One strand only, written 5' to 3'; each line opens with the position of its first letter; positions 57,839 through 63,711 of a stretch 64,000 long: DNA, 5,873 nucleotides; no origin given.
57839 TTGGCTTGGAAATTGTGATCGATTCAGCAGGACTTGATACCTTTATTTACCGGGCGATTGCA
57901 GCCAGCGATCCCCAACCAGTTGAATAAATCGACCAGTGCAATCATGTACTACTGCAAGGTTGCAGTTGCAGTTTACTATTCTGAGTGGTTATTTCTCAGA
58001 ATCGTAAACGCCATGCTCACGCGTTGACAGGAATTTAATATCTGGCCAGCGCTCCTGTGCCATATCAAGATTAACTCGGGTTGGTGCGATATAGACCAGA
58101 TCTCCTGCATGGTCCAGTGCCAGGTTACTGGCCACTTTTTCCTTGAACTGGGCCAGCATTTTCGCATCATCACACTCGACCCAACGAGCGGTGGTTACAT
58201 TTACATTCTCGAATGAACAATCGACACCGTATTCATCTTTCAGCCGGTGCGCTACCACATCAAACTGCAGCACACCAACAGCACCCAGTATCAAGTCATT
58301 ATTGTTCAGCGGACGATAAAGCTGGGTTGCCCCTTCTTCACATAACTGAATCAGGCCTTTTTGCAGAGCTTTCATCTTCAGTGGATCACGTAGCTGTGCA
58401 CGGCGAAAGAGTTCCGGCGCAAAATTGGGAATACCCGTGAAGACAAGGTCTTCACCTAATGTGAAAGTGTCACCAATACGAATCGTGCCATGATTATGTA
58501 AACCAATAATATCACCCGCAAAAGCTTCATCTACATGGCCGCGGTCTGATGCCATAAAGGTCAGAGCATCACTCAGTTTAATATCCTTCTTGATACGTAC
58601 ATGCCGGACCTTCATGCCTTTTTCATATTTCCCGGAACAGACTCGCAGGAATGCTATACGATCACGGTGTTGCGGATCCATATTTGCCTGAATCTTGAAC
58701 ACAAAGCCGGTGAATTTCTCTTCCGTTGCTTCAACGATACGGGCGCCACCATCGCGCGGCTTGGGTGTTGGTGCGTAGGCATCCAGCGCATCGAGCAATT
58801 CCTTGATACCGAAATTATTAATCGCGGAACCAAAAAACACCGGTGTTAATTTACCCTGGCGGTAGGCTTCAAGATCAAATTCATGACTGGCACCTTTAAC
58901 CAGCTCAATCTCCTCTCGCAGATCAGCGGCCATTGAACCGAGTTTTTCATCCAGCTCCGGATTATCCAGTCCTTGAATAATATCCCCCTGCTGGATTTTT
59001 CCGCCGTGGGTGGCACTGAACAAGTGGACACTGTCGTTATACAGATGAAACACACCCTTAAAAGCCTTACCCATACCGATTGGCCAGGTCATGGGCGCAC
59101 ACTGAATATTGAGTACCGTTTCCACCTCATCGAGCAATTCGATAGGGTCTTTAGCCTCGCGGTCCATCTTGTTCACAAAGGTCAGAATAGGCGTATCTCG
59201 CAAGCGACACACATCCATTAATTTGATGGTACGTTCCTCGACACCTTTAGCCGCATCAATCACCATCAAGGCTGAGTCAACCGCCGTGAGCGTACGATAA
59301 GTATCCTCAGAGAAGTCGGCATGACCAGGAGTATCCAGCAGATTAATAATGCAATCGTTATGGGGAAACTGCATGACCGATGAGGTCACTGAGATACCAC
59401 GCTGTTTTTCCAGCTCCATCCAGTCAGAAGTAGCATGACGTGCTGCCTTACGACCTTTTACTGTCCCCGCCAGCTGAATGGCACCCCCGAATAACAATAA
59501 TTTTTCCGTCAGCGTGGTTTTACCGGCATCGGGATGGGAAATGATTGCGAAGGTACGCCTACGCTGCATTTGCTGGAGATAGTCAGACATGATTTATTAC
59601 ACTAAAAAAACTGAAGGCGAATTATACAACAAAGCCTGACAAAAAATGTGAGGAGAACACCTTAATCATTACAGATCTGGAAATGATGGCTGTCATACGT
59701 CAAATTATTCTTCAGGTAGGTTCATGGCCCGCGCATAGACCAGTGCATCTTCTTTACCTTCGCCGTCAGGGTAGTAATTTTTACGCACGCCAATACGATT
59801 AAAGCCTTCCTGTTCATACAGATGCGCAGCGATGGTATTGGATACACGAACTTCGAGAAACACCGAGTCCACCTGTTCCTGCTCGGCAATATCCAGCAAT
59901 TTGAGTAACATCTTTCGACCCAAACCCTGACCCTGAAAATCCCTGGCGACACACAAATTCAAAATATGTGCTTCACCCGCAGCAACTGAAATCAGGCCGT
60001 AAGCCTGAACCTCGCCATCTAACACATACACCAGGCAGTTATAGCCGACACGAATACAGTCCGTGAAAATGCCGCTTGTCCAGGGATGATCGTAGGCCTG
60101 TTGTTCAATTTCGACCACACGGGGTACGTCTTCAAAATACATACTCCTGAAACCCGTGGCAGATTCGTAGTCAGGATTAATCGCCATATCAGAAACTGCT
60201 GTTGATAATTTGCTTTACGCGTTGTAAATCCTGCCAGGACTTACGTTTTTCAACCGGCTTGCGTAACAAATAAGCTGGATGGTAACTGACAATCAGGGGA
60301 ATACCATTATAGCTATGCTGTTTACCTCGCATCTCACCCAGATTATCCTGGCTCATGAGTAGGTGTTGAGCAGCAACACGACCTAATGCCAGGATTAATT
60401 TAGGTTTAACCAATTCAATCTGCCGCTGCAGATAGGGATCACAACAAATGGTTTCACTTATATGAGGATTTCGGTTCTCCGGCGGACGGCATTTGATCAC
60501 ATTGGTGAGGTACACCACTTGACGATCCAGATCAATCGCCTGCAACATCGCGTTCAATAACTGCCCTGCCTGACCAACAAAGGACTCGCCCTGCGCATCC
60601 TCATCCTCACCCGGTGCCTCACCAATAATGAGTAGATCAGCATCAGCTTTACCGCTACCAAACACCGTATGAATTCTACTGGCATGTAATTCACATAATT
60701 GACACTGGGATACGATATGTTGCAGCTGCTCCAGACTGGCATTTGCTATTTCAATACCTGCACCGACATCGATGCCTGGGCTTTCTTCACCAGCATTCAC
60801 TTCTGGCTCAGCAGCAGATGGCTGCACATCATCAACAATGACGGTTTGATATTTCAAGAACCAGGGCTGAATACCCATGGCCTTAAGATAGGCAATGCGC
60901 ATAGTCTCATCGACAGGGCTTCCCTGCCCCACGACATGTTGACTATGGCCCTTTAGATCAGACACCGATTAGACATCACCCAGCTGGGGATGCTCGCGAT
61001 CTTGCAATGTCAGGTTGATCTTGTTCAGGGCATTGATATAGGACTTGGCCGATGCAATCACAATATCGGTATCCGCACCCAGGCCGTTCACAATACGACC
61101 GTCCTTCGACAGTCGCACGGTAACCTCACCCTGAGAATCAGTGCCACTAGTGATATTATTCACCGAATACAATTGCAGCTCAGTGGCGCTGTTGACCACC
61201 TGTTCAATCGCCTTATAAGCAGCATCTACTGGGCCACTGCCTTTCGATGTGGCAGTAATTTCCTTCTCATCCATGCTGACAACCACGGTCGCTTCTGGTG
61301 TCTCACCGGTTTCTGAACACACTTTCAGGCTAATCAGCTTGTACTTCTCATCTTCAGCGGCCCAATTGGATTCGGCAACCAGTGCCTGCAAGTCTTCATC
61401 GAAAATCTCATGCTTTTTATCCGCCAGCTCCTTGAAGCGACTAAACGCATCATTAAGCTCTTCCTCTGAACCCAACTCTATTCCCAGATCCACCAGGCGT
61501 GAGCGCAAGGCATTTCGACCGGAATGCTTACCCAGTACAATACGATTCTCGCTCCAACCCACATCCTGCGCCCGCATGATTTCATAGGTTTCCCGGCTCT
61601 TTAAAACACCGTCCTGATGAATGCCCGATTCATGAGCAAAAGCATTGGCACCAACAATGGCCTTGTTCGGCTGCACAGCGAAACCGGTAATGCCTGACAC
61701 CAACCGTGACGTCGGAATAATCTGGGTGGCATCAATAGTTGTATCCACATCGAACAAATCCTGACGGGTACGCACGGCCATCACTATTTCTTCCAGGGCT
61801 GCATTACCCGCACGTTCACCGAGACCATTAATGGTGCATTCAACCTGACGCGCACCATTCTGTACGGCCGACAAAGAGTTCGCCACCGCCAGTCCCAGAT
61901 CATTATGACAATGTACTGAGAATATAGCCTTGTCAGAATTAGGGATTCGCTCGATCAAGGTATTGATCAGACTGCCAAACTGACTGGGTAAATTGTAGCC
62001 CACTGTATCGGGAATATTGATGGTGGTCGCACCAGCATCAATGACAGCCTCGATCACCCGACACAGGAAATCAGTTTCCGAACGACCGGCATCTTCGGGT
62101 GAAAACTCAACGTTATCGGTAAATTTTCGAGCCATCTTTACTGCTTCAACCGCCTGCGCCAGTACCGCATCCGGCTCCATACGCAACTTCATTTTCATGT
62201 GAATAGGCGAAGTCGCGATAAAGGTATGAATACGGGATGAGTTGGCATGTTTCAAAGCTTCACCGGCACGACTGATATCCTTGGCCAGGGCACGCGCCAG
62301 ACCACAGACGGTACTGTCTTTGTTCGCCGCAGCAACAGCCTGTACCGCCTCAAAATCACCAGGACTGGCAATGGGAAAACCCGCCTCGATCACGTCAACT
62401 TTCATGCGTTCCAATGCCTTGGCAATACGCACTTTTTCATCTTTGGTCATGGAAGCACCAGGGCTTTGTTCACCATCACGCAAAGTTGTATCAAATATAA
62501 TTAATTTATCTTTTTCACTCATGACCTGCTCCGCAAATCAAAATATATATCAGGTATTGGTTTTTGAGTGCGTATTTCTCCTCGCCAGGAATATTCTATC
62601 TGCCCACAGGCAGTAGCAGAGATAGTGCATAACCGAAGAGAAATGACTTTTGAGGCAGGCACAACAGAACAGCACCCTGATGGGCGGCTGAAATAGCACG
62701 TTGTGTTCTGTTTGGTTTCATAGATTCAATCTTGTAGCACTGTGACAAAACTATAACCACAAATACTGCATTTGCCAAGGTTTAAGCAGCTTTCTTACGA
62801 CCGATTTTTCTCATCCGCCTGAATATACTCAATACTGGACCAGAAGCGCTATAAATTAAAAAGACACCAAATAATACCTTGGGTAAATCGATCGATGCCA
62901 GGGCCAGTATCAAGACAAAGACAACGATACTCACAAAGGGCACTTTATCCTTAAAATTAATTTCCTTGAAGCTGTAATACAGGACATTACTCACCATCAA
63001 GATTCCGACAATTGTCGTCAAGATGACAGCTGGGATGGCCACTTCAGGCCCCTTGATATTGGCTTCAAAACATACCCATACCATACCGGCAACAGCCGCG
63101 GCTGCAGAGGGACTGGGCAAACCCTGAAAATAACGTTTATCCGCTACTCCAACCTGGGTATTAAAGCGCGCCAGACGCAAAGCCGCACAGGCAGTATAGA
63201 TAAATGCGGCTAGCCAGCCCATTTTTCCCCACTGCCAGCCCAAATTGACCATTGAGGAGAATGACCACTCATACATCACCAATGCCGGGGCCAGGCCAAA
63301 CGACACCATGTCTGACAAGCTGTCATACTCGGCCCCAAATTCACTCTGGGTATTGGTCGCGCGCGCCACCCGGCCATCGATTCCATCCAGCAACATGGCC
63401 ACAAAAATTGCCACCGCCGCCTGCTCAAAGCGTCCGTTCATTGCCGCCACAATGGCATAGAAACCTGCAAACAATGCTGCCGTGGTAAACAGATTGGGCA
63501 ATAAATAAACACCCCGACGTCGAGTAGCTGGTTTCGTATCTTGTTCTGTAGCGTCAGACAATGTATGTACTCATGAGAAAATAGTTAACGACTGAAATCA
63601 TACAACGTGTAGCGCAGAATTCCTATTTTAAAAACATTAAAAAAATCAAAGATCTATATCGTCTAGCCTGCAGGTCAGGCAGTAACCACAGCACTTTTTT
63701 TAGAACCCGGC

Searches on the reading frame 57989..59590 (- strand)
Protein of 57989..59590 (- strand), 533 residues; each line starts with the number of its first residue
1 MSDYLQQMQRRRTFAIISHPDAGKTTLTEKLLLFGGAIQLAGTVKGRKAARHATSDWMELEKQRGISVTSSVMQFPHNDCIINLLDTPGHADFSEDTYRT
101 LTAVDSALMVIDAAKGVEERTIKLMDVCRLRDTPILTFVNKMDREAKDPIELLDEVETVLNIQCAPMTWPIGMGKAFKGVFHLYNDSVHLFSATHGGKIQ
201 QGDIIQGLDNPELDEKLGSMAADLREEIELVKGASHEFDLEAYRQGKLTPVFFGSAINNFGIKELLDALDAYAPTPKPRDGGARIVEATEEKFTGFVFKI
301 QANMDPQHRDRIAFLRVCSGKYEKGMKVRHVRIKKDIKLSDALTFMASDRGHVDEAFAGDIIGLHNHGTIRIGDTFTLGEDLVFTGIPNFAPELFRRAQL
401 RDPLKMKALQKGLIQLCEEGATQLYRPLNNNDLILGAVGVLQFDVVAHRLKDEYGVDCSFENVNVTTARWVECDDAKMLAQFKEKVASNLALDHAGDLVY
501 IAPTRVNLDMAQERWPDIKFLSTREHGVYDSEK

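Call 70: search_protein_families(library=pfam, proteins=[window:57989-59590:-], max_evalue=0.00001)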
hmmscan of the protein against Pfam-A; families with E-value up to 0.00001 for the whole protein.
window:57989-59590:- (533 aa): 4 families
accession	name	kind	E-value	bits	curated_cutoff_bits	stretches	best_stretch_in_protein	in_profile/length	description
PF00009.33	GTP_EFTU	-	1.8e-52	178.1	26.5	1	10-274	2-187/188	Elongation factor Tu GTP binding domain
PF16658.11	RF3_C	-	4e-46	156.5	40.1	1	384-511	1-131/132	Class II release factor RF3, C-terminal domain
PF22042.2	EF-G_D2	-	4e-26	91.4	27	1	292-377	1-82/84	Elongation factor G domain 2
PF03144.31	GTP_EFTU_D2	-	3.6e-12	47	30.3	1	311-377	2-73/73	Elongation factor Tu domain 2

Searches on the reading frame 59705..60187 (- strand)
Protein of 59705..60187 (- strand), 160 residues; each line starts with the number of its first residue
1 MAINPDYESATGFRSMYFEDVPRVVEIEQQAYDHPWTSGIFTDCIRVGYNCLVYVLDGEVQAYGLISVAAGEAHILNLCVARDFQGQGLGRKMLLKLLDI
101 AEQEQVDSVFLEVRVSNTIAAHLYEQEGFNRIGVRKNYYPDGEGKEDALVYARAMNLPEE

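Call 70: search_protein_families(library=pfam, proteins=[window:59705-60187:-], max_evalue=0.00001)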
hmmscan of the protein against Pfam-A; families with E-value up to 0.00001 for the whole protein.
window:59705-60187:- (160 aa): 4 families
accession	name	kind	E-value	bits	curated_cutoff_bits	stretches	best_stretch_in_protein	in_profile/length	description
PF00583.31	Acetyltransf_1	-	5.2e-17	62.6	20.7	1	25-129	5-116/116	Acetyltransferase (GNAT) family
PF13508.13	Acetyltransf_7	-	6.6e-12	46.1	27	1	50-130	4-83/84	Acetyltransferase (GNAT) domain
PF13673.13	Acetyltransf_10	-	8.7e-12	45.6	23.6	1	52-135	32-113/128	Acetyltransferase (GNAT) domain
PF08445.16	FR47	-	9e-07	29.2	22.1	1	73-132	22-80/86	FR47-like protein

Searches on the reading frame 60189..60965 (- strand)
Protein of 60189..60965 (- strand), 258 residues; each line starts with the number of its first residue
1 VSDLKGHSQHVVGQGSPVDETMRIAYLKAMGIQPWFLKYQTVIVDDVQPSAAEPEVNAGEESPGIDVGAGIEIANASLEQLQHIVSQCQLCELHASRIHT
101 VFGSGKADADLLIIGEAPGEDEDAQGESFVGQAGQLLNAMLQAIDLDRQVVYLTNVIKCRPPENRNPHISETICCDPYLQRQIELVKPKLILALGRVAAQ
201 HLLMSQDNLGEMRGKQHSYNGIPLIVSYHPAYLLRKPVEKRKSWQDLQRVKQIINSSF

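Call 70: search_protein_families(library=pfam, proteins=[window:60189-60965:-], max_evalue=0.00001)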
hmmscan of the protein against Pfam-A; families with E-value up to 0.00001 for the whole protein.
window:60189-60965:- (258 aa): 1 family
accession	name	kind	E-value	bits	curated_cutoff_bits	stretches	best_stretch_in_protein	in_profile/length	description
PF03167.25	UDG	-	1.8e-37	129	24.3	1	102-248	1-141/141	Uracil DNA glycosylase superfamily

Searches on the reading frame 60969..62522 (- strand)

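Call 70: search_protein_families(library=pfam, proteins=[window:60969-62522:-], max_evalue=0.00001)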
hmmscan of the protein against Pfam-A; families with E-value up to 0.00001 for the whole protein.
window:60969-62522:- (517 aa): 3 families
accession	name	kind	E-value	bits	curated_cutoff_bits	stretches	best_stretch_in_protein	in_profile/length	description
PF00682.25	HMGL-like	-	5.3e-99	331.3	29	1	7-275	2-260/260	HMGL-like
PF08502.15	LeuA_dimer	-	3.5e-39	134.2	24.9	1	372-502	1-130/131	LeuA allosteric (dimerisation) domain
PF22617.1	HCS_D2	-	2.4e-29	102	27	1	289-370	1-81/82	Homocitrate synthase post-HMGL domain-like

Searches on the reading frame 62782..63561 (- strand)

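Call 70: search_protein_families(library=pfam, proteins=[window:62782-63561:-], max_evalue=0.00001)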
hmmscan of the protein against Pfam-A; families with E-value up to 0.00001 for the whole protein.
window:62782-63561:- (259 aa): 1 family
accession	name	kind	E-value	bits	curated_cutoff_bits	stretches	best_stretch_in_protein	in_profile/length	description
PF01066.26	CDP-OH_P_transf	-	1.6e-21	77.7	22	1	20-176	2-138/152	CDP-alcohol phosphatidyltransferase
